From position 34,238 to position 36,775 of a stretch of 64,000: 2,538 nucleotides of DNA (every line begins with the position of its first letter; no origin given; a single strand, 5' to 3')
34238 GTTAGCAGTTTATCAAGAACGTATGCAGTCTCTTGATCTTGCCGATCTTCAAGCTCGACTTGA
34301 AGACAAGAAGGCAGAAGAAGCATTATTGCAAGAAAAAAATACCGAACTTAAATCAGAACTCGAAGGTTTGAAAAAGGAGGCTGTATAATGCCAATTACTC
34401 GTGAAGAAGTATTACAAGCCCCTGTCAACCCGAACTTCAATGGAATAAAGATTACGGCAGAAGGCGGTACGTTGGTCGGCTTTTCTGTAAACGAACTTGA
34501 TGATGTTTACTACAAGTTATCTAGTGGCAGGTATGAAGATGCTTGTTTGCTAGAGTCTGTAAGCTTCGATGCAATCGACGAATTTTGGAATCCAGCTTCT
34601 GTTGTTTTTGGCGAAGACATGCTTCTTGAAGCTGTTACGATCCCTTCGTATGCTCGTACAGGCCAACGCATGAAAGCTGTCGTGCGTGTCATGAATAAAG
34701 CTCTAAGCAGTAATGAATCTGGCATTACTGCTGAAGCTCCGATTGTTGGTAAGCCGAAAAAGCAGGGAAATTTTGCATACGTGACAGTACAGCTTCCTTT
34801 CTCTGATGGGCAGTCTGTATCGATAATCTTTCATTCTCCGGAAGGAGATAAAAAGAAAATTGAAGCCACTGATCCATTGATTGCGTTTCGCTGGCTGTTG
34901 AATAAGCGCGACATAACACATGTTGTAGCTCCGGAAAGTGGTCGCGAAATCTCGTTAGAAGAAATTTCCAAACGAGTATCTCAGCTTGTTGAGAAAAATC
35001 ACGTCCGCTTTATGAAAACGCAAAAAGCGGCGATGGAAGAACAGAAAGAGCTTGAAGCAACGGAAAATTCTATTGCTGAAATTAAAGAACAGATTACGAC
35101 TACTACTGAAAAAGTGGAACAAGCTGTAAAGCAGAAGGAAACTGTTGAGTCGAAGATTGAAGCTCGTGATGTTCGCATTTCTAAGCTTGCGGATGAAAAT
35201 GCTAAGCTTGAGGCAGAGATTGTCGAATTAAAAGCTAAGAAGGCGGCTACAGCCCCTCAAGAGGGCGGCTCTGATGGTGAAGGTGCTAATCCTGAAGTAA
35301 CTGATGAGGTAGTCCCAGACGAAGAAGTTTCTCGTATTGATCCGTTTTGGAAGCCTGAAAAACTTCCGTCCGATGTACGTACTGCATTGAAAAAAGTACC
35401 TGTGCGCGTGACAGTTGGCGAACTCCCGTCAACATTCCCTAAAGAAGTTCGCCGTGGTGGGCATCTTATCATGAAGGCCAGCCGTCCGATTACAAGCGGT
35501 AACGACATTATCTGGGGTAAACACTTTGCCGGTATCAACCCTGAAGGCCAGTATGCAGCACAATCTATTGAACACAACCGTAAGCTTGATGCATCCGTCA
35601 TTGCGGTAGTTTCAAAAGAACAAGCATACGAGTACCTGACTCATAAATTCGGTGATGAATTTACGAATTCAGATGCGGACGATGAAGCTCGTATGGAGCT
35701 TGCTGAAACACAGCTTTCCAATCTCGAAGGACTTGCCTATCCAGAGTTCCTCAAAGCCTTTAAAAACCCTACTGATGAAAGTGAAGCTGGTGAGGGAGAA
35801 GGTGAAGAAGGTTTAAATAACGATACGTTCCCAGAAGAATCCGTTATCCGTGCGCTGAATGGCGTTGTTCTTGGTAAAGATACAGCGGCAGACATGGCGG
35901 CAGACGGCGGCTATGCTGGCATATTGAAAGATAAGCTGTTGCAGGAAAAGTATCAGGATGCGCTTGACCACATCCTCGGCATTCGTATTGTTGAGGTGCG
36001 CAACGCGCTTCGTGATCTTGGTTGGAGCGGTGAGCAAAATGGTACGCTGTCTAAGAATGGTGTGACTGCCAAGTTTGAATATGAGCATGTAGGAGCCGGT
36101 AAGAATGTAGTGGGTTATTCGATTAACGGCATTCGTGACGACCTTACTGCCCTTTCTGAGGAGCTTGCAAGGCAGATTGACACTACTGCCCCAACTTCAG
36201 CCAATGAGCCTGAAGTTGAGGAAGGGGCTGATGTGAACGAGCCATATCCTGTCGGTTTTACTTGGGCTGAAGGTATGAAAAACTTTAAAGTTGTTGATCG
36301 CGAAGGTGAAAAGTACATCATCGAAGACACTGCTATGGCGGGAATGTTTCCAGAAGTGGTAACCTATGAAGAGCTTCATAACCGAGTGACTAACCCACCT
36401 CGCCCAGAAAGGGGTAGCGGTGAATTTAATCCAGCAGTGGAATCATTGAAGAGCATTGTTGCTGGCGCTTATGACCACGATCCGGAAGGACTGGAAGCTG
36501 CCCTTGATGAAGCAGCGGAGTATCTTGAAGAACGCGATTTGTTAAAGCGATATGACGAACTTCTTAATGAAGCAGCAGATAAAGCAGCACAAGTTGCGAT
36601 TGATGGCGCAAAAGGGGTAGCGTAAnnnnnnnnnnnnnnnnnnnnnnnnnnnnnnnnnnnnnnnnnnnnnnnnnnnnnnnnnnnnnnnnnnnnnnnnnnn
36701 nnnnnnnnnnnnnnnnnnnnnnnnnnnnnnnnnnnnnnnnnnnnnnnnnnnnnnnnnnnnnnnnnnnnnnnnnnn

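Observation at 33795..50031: Candidate capsid-packaged, Dar-like anti-restriction / polyvalent protein module next to the portal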

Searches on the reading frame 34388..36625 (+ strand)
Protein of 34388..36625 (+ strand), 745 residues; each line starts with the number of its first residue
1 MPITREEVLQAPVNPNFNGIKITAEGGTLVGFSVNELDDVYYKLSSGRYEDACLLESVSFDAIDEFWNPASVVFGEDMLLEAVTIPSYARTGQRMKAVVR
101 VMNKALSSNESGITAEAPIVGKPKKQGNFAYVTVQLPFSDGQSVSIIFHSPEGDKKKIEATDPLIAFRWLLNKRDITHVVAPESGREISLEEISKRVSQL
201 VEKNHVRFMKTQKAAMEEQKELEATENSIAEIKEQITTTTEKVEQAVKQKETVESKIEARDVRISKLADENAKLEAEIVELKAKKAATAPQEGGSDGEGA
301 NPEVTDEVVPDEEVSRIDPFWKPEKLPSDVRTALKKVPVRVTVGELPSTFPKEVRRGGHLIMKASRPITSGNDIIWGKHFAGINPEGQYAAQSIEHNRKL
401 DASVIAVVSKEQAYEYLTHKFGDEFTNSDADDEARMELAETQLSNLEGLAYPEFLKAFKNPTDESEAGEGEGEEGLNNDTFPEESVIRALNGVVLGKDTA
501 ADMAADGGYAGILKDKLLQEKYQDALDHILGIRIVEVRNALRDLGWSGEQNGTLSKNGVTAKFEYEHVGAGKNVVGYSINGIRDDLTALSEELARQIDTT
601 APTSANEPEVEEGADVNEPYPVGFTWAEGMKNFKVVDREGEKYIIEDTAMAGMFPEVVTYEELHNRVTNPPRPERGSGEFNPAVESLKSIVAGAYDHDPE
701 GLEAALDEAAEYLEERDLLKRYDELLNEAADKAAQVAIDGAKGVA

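Call 4: search_protein_families(library=pfam, proteins=[window:34388-36625:+], max_evalue=0.01)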
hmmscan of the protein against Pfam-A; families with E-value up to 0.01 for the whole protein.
window:34388-36625:+ (745 aa): 1 family
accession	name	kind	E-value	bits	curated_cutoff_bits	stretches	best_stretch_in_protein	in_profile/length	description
PF18788.6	DarA_N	-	7.3e-32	110.2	27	1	88-204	10-121/122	Defence against restriction A N-terminal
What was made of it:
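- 34388..36625 (+): darA homologue (745 aa): cleavable N-terminus, DarA_N domain (88-204), coiled coil (about 190-290), and a divergent C-terminal half. Pfam DarA_N E 7e-32 (call 4).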

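Call 6: search_protein_families(library=phrogs, proteins=[window:34388-36625:+], max_evalue=0.001)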
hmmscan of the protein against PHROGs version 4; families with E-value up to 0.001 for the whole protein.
window:34388-36625:+ (745 aa): 4 families
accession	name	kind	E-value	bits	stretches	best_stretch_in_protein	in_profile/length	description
phrog_1926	-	other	3.9e-56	191.4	1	38-293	25-293/1410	released from the phage upon host infection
phrog_21969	-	unknown function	2.9e-47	162.6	1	15-301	3-291/502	-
phrog_26978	-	unknown function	1.1e-26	94.6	1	120-283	120-282/343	-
phrog_8883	-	unknown function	1.1e-16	61.4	1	120-247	234-361/650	-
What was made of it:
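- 34388..36625 (+): PHROG 1926 E 4e-56 (call 6).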

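Call 9: search_dna_similar(query=window:34388-36625:+, collection=phages, mode=protein, max_rows=30)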
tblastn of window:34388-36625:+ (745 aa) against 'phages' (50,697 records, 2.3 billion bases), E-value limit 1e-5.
Records with a match: 24; places in all: 24; records where one place covers at least 80% of the query: 0.
Best place of each record, by identity: <60% 24.
By first word of the organism name: Escherichia 16; Enterobacteria 2; Salmonella 2; Xanthomonas 1; Punavirus 1; Cronobacter 1; Acinetobacter 1.
By host as written in the record: Escherichia coli 7; - 5; Salmonella enterica subsp. enterica serovar Indiana J46 2; Escherichia sp. STEC O157 2; Escherichia coli C600 2; Xanthomonas campestris pv. campestris str. 8004 1; Escherichia coli MC1061 1; E. coli K12 1; and 3 more.
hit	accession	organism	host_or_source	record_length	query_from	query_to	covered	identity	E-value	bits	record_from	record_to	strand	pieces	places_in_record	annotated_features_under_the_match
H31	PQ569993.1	Xanthomonas phage Rb1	Xanthomonas campestris pv. campestris ...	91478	37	619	40%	38.2%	1e-17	180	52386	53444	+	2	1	internal head protein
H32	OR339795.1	Escherichia phage phi456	Escherichia coli MC1061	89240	38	281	33%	32.0%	2e-22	110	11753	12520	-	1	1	DarA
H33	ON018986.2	Escherichia phage JL22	Escherichia coli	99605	38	281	33%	32.0%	5e-22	108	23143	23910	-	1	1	hypothetical protein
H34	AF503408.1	Enterobacteria phage P7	-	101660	38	281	33%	31.8%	5e-23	111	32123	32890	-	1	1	darA: DarA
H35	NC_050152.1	Enterobacteria phage P7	-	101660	38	281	33%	31.8%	5e-23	111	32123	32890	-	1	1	darA: released from the phage upon host infection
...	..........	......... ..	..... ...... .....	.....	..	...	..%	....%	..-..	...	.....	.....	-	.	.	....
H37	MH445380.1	Escherichia phage P1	Escherichia coli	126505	38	281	33%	31.8%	6e-23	111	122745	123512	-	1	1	DarA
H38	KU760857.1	Salmonella phage SJ46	Salmonella enterica subsp. enterica ...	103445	38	281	33%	31.8%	6e-23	111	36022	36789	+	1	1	DarA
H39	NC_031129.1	Salmonella phage SJ46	Salmonella enterica subsp. enterica ...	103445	38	281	33%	31.8%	6e-23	111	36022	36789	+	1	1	released from the phage upon host infection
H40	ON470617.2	Escherichia phage vB_EcoM-813R1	Escherichia coli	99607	38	281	33%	31.8%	6e-23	111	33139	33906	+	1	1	hypothetical protein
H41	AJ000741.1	Escherichia phage P1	E. coli K12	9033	38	281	33%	31.8%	8e-23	110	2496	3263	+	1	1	darA: DarA protein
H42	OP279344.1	Escherichia phage P1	Escherichia coli strain MG1655 Z1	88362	38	281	33%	31.8%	1e-22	110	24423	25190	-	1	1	darA: DarA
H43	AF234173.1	Escherichia phage P1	-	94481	38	281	33%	31.8%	1e-22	110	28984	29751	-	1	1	99 pct identical (1 gap) to fragment of P1 sequence deposited as ... | darA: DarA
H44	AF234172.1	Escherichia phage P1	-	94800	38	281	33%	31.8%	1e-22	110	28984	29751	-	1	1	99 pct identical (1 gap) to fragment of P1 sequence deposited as ... | darA: DarA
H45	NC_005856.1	Escherichia phage P1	Escherichia coli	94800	38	281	33%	31.8%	1e-22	110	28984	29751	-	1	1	99 pct identical (1 gap) to fragment of P1 sequence deposited as ... | darA: released from the phage upon host infection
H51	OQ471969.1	Acinetobacter phage vB_AbaM_ABMM1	Acinetobacter baumannii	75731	2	297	40%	23.9%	1e-11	75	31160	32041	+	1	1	hypothetical protein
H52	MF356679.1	Escherichia phage D6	Escherichia coli C600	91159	50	224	23%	34.9%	1e-26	123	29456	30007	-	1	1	hypothetical protein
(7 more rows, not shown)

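Call 17: get_annotated_region(hit=H31, flank=14000)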
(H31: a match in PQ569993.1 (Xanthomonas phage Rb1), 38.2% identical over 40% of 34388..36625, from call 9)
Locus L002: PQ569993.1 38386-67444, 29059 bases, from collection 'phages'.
description: Xanthomonas phage Rb1, complete genome.
organism: Xanthomonas phage Rb1 (NCBI taxid 3384770)
taxonomy: Viruses; Duplodnaviria; Heunggongvirae; Uroviricota; Caudoviricetes
host: Xanthomonas campestris pv. campestris str. 8004; source: soil; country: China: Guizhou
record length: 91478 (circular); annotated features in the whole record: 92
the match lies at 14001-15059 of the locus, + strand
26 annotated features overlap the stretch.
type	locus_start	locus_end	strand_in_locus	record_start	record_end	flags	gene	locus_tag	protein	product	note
CDS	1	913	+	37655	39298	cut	-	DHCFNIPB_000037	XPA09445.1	tail connector protein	-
CDS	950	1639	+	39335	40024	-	-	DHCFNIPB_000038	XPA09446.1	hypothetical protein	-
CDS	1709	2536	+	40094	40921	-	-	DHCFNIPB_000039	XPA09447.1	hypothetical protein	-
CDS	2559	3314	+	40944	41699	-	-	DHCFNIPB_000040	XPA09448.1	hypothetical protein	-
CDS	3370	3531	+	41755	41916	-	-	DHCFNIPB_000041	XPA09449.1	hypothetical protein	-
CDS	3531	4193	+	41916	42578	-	-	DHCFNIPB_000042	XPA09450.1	endolysin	-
CDS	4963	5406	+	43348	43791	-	-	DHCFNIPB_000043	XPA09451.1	DUF2570 protein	protein of unknown function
CDS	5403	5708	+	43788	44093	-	-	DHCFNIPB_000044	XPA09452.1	outer membrane spanin component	-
CDS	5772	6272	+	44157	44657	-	-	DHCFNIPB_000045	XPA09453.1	hypothetical protein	-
CDS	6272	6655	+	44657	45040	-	-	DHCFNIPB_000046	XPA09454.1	hypothetical protein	-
CDS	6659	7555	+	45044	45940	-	-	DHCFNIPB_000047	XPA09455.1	hypothetical protein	-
CDS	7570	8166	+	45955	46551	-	-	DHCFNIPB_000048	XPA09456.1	baseplate protein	-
CDS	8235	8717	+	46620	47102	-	-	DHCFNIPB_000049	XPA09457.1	defense against restriction A N-terminal protein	-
CDS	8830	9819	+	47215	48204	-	-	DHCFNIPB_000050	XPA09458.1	hypothetical protein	Bhz59_00069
CDS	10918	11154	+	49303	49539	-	-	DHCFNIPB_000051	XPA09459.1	hypothetical protein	HWC11_gp016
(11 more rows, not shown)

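Call 48: get_annotated_region(hit=H52, flank=7000)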
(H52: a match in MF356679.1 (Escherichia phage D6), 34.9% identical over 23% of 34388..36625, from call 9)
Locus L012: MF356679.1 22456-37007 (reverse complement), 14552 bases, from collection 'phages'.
description: Escherichia phage D6, complete genome.
organism: Escherichia phage D6 (NCBI taxid 2014434)
taxonomy: Viruses; Duplodnaviria; Heunggongvirae; Uroviricota; Caudoviricetes
host: Escherichia coli C600; source: -; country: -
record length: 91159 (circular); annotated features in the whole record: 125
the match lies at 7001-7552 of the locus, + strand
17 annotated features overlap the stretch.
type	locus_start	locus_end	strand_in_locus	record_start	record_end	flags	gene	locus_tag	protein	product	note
CDS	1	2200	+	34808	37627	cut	-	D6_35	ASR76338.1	long tail fiber protein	similar to P1 gene S; orf35 protein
misc_recomb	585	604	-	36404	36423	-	-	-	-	-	cixR; Cin mediated inversion site (by homology with phage P1)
CDS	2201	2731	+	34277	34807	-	-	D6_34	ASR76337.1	tail fiber assembly protein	similar to P1 gene U; orf34 protein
CDS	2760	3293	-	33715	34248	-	-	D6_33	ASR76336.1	tail fiber assembly protein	similar to P1 gene U'; orf33 protein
CDS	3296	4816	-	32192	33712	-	-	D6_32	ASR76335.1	tail fiber protein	similar to P1 gene S'; orf32 protein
misc_recomb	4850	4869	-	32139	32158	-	-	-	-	-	cixL; Cin mediated inversion site (by homology with phage P1)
CDS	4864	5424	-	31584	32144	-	-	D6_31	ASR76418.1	DNA invertase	similar to P1 gene cin; orf31 protein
CDS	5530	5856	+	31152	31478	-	-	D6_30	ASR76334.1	holin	similar to P1 gene lydA; orf30 protein; holin, lysis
CDS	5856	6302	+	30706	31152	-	-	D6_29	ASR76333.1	holin antagonist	similar to P1 gene lydB; orf29 protein; holin antagonist, lysis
CDS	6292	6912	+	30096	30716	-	-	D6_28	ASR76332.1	hypothetical protein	similar to P1 gene hfd; orf28 protein; defense against restriction and head assembly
CDS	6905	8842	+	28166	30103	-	-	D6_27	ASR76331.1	hypothetical protein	similar to P1 gene darA; orf27 protein; defense against restriction and head assembly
CDS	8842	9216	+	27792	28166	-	-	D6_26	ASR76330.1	defense against restriction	similar to P1 gene ddrA; orf26 protein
CDS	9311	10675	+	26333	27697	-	-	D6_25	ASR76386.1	hypothetical protein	similar to P1 gene ddrB; orf25 protein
CDS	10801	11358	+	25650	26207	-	-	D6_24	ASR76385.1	hypothetical protein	orf24 protein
CDS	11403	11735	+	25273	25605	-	-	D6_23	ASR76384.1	hypothetical protein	orf23 protein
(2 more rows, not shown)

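Call 49: get_annotated_region(hit=H51, flank=12000)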
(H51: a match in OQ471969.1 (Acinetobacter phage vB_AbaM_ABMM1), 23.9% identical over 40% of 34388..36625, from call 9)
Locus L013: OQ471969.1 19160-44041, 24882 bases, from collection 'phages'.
description: Acinetobacter phage vB_AbaM_ABMM1, complete genome.
organism: Acinetobacter phage vB_AbaM_ABMM1 (NCBI taxid 3032412)
taxonomy: Viruses; Duplodnaviria; Heunggongvirae; Uroviricota; Caudoviricetes
host: Acinetobacter baumannii; source: -; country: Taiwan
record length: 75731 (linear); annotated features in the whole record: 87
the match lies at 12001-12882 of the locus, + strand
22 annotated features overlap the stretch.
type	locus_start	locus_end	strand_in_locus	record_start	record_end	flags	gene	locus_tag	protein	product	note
CDS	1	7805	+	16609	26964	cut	-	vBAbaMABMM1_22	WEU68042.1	hypothetical protein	-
CDS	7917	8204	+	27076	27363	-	-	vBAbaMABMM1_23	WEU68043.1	hypothetical protein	-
CDS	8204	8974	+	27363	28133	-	-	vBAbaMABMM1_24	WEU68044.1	hypothetical protein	-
CDS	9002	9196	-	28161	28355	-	-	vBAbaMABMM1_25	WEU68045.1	hypothetical protein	-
CDS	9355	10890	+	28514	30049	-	-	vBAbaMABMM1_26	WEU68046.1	hypothetical protein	-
CDS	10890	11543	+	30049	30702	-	-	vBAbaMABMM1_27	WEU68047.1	hypothetical protein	-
CDS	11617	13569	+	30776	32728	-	-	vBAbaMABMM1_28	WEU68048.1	hypothetical protein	-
CDS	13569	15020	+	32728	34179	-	-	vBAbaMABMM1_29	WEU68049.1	hypothetical protein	-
CDS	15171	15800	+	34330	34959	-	-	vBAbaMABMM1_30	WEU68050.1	hypothetical protein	-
CDS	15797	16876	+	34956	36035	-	-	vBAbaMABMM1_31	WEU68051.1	XRE family transcriptional regulator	-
CDS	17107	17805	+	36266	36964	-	-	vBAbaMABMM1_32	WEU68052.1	hypothetical protein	-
CDS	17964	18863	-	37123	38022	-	-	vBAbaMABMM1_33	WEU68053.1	antirepressor N-terminal domain-containing protein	-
CDS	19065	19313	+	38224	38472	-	-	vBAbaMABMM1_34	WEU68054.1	repressor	-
CDS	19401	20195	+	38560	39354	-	-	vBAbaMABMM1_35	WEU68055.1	baseplate tail-tube protein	-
CDS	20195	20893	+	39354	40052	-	-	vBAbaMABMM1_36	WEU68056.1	hypothetical protein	-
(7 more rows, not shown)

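Call 54: search_protein_families(library=pfam, proteins=[L012:9311-10675:+], max_evalue=5)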
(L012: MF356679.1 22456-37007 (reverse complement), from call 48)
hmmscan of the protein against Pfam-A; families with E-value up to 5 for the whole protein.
L012:9311-10675:+ (454 aa): 5 families
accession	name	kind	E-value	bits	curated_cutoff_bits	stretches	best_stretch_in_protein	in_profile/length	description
PF18763.7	ddrB-ParB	-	1.1e-42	145.5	27.6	1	42-173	2-120/121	ddrB-like ParB superfamily domain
PF12862.13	ANAPC5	-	0.013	16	23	1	329-351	52-74/91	Anaphase-promoting complex subunit 5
PF08671.16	SinI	-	0.042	14.1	31.4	0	147-163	8-24/28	Anti-repressor SinI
PF05119.17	Terminase_4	-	0.13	13.2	24.7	0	137-166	64-93/98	Phage terminase, small subunit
PF23430.1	DUF7117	-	0.14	12.2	28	1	269-341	159-228/232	Family of unknown function (DUF7117)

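Call 91: search_protein_families(library=ncbifam, proteins=[window:34388-36625:+], max_evalue=0.01)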
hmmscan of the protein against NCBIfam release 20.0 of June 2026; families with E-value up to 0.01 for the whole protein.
window:34388-36625:+ (745 aa): 6 families
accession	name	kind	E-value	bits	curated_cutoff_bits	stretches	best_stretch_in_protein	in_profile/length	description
NF052326.1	anti_RE_DarA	equivalog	1.9e-41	142.4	350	1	53-289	36-285/654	antirestriction phage head protein DarA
NF033930.1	pneumo_PspA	exception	0.00025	19.9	850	1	194-284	131-221/659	pneumococcal surface protein A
NF045487.1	ASRP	equivalog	0.00054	18.7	300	1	185-288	307-402/593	archaea-specific SMC-related protein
TIGR02168.1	SMC_prok_B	equivalog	0.0029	15.4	567.35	1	194-287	262-355/1181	chromosome segregation protein SMC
TIGR02169.1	SMC_prok_A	equivalog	0.0034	15.1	729.4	1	195-288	410-503/1165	chromosome segregation protein SMC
NF002572.0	PRK02224.1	equivalog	0.0072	14.6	1087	0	189-282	214-305/888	DNA double-strand break repair ATPase Rad50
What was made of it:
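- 34388..36625 (+): NCBIfam anti_RE_DarA scores 142 bits, below the equivalog cut-off of 350, over residues 53-289 only (call 91).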

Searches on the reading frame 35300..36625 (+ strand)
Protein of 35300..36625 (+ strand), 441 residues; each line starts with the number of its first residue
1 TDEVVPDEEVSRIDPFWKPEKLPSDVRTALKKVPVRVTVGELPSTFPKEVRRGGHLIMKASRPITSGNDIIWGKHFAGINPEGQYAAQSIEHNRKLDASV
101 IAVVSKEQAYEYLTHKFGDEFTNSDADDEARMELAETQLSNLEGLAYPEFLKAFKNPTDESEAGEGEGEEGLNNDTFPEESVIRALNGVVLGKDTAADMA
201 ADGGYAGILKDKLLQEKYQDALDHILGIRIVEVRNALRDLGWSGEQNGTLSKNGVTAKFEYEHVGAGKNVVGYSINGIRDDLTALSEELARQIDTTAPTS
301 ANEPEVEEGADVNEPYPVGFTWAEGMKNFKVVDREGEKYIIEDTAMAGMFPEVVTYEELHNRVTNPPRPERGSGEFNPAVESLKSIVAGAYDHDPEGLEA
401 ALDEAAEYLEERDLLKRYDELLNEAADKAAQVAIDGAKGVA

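Call 54: search_protein_families(library=pfam, proteins=[window:35300-36625:+], max_evalue=5)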
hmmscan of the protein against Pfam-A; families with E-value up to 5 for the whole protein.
window:35300-36625:+ (441 aa): 2 families
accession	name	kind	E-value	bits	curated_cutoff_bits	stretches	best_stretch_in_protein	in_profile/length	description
PF01617.23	Surface_Ag_2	-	0.048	13.6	22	1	244-300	48-104/247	Surface antigen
PF07553.16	Lipoprotein_Ltp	-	0.11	13.1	23.2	1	105-127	20-42/48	Host cell surface-exposed lipoprotein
